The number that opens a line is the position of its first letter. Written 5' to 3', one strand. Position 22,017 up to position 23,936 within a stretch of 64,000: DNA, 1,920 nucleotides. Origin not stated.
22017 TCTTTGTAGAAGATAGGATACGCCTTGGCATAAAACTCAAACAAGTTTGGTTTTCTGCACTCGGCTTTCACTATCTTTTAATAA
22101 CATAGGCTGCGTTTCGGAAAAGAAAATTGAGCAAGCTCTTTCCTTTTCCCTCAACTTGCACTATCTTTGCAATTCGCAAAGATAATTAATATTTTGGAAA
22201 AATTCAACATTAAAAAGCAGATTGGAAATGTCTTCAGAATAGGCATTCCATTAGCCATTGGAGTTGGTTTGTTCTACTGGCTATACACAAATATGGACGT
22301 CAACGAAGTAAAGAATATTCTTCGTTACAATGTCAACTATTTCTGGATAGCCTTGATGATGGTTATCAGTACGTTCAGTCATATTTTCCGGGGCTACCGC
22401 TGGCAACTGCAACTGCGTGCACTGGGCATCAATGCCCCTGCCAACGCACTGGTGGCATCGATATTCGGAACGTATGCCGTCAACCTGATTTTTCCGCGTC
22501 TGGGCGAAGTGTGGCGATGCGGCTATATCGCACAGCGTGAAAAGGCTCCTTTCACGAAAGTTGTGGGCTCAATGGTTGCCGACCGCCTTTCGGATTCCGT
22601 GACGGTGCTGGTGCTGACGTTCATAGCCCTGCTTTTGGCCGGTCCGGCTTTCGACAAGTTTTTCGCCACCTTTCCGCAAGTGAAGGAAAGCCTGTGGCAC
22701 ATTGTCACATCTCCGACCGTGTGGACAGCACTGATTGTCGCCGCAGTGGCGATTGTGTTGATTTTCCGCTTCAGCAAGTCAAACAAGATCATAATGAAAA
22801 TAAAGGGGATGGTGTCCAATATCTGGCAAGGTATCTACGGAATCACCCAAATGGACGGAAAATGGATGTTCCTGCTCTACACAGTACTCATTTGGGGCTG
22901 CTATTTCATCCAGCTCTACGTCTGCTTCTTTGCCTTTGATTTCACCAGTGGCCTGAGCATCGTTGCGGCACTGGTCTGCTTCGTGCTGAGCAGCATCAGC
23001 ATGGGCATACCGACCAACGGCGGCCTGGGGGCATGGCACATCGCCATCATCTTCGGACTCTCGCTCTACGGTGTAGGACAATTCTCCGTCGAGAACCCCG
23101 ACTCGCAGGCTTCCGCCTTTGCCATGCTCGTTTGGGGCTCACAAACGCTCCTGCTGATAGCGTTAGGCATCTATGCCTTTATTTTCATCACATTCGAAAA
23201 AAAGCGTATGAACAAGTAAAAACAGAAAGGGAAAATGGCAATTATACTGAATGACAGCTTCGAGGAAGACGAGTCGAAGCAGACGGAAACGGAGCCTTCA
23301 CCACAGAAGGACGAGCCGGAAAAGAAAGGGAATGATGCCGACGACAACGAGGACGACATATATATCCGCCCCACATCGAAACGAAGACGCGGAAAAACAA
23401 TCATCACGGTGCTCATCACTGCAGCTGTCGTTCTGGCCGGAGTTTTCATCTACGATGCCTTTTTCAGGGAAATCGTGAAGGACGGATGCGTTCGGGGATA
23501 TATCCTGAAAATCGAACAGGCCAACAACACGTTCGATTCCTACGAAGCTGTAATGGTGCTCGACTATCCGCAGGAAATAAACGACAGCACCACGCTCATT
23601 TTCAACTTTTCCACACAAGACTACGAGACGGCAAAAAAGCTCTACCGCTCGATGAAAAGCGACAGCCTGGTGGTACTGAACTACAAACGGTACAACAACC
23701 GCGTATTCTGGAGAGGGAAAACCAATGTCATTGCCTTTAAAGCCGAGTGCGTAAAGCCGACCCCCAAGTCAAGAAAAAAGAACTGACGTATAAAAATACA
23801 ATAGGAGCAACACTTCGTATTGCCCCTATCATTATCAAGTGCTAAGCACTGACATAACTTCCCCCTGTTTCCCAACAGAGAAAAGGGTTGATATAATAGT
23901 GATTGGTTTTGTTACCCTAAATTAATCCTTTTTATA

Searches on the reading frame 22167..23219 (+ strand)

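Call 19: search_protein_families(library=pfam, proteins=[window:22167-23219:+], max_evalue=0.01)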
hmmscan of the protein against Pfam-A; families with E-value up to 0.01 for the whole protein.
window:22167-23219:+ (350 aa): 1 family
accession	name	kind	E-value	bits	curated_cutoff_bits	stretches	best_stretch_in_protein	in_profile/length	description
PF03706.18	LPG_synthase_TM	-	1.7e-36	126.7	33.4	1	28-306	4-281/302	Lysylphosphatidylglycerol synthase TM region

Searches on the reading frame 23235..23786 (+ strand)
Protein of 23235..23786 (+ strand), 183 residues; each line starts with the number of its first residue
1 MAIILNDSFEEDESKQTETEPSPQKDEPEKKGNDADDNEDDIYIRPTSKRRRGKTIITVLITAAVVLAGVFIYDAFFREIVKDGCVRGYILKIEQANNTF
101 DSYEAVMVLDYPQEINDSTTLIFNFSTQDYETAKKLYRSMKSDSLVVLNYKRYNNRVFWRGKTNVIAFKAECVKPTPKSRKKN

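Call 19: search_protein_families(library=pfam, proteins=[window:23235-23786:+], max_evalue=0.01)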
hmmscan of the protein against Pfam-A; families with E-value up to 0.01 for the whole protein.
window:23235-23786:+ (183 aa): 1 family
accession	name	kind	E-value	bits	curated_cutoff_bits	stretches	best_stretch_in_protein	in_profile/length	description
PF11232.14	Med25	-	0.0095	16.3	25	0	115-151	70-106/154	Mediator complex subunit 25 PTOV activation and synapsin 2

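Call 20: search_protein_families(library=ncbifam, proteins=[window:23235-23786:+], max_evalue=0.01)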
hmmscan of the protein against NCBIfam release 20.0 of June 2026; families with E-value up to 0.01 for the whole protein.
window:23235-23786:+ (183 aa): 0 families
